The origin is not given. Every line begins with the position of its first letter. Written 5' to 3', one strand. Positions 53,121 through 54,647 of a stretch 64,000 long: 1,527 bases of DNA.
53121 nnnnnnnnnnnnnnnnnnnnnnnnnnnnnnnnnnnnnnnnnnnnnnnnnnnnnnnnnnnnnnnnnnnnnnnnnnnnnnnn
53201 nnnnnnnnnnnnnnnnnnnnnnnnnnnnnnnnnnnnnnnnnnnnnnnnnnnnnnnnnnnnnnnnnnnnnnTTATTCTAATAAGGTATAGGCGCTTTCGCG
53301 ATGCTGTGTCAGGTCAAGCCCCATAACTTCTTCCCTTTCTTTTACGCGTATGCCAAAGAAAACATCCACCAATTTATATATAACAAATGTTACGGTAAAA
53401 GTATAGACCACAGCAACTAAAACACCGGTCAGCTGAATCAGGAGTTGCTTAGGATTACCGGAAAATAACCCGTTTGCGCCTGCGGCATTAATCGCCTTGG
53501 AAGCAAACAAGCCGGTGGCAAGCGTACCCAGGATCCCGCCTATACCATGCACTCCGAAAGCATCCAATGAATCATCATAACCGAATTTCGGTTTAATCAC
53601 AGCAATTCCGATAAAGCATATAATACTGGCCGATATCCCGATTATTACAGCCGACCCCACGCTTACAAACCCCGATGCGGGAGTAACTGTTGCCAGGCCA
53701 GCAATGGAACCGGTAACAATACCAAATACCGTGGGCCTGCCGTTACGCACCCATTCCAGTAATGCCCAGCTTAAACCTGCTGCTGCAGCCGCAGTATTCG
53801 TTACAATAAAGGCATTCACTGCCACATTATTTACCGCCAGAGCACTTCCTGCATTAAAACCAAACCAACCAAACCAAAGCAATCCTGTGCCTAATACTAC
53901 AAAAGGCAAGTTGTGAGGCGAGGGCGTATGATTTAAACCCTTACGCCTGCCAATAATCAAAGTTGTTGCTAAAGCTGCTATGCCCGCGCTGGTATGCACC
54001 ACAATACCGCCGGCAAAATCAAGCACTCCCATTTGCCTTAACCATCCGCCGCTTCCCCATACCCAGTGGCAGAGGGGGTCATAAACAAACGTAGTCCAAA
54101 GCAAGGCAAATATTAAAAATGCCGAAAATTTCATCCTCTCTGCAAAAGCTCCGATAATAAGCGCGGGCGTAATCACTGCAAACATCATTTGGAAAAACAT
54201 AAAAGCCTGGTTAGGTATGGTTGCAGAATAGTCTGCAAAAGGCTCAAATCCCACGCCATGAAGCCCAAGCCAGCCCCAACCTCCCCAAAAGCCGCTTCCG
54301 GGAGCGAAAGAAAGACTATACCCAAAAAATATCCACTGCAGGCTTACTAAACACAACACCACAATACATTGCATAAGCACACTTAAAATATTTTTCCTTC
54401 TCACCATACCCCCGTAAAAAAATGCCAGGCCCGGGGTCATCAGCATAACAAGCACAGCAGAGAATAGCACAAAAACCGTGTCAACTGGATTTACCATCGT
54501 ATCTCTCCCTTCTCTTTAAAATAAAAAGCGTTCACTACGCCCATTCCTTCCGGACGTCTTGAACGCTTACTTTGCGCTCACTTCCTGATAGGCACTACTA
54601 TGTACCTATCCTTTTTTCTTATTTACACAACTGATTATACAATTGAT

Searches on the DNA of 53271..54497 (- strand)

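Call 30: search_with_rna_model(model_id=R1, sources=[L118, L119, L120, L121, L122, L123, L124, L125, L126, L127, L128, L129, L130, L131, L132, L133, L134, L135, L136, L137, L138, L139, L140, L141, L142, L143, L144, L145, L146, L147, L148, L149, L150, L151, L152, L153, L154, L155, L156, L157, L158, L159, L160, L161, L162, L163, L164, L165, L166, L167, L168, L169, L170, L171, L172, L173, L174, L175, L176, L177, L178, L179, L180, L181, L182, L183, L184, L185, L186, L187, L188, L189, L190, L191, L192, L193, L194, L195, L196, L197], max_evalue=1)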
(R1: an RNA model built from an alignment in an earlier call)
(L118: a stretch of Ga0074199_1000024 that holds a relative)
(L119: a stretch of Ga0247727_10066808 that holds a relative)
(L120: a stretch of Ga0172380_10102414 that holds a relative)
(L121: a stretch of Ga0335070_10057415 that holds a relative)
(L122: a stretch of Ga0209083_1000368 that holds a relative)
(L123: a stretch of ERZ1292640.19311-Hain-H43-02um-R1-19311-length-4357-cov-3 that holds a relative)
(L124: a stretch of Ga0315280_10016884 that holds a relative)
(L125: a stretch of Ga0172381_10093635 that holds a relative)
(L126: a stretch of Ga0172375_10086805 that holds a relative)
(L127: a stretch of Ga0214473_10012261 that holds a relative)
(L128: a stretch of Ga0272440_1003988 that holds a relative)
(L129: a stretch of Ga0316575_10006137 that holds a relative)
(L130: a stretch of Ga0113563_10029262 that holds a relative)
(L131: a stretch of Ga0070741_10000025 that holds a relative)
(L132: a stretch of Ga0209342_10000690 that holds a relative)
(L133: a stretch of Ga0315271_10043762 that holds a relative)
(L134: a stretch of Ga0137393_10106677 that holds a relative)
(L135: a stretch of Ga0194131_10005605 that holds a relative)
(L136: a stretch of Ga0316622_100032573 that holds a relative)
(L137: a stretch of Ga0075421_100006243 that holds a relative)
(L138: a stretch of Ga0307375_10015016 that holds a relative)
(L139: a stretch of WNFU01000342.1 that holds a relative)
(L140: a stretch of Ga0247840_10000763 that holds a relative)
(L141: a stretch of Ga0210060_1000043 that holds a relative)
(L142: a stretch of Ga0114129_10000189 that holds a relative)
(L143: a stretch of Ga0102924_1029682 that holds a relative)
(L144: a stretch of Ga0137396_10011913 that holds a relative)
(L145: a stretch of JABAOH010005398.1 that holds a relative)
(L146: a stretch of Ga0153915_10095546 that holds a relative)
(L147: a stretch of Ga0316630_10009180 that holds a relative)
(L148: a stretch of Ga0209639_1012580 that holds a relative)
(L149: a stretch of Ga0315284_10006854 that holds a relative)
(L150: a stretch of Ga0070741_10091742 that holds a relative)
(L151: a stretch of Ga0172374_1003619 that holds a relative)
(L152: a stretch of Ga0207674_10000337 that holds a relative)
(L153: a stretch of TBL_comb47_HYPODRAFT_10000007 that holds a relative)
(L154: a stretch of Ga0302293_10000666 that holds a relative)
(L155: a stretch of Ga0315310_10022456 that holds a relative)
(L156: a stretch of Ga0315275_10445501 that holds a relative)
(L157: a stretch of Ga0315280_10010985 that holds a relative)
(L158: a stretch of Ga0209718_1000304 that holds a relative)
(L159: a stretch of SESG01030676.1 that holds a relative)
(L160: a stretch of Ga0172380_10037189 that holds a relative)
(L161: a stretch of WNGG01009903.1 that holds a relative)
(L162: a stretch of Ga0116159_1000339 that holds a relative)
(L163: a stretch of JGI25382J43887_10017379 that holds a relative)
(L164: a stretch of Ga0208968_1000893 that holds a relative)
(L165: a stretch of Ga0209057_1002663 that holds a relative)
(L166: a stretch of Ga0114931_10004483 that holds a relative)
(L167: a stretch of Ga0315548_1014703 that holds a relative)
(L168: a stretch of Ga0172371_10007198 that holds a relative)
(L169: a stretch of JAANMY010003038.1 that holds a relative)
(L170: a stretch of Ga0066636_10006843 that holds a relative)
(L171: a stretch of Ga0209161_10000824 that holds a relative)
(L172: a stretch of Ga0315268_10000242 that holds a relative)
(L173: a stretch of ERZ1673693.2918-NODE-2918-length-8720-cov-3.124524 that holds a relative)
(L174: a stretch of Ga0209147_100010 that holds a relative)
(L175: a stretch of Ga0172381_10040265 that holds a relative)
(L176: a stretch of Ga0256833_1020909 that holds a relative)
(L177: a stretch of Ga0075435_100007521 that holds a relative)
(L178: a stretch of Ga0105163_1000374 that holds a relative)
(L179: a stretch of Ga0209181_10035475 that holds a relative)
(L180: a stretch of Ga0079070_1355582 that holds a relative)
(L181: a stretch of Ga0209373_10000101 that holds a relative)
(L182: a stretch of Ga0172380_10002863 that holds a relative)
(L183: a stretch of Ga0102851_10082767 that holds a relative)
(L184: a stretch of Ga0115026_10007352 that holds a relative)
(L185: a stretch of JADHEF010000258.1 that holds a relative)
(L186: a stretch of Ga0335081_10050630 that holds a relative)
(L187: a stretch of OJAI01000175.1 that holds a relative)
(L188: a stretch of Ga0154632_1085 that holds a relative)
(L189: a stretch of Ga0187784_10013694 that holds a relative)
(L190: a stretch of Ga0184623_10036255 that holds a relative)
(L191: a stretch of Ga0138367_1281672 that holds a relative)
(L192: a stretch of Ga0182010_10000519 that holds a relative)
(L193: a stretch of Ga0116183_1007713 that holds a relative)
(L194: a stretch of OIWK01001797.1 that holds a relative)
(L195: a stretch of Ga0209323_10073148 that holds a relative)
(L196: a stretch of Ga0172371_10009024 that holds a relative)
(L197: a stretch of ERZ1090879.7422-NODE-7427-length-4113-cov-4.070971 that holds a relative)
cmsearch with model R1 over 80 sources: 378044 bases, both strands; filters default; matches with E-value up to 1: 1.
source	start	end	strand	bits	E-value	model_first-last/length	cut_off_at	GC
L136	4241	4271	+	19.3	0.046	1-50/50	no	0.68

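Call 83: search_with_rna_model(model_id=R1, sources=[L198, L199, L200, L201, L202, L203, L204, L205, L206, L207, L208], max_evalue=1)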
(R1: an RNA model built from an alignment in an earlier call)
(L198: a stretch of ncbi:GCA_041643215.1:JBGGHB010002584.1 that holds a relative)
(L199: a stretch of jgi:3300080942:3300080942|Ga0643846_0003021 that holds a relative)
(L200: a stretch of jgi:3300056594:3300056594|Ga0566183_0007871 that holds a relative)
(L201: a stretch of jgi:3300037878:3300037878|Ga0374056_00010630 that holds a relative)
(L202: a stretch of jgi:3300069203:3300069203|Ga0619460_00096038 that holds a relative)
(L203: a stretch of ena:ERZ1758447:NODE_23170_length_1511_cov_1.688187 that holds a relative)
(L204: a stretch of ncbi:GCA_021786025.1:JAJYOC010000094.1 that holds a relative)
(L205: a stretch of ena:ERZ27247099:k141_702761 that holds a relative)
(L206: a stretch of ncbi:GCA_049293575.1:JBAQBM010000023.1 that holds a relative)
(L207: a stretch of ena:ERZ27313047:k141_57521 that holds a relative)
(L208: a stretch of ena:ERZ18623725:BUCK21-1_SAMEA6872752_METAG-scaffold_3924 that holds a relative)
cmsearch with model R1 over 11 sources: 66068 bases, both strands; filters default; matches with E-value up to 1: 2.
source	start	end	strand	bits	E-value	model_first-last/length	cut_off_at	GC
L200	2888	2981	-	16.5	0.042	1-50/50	no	0.47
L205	496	541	+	14.2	0.16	1-50/50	no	0.59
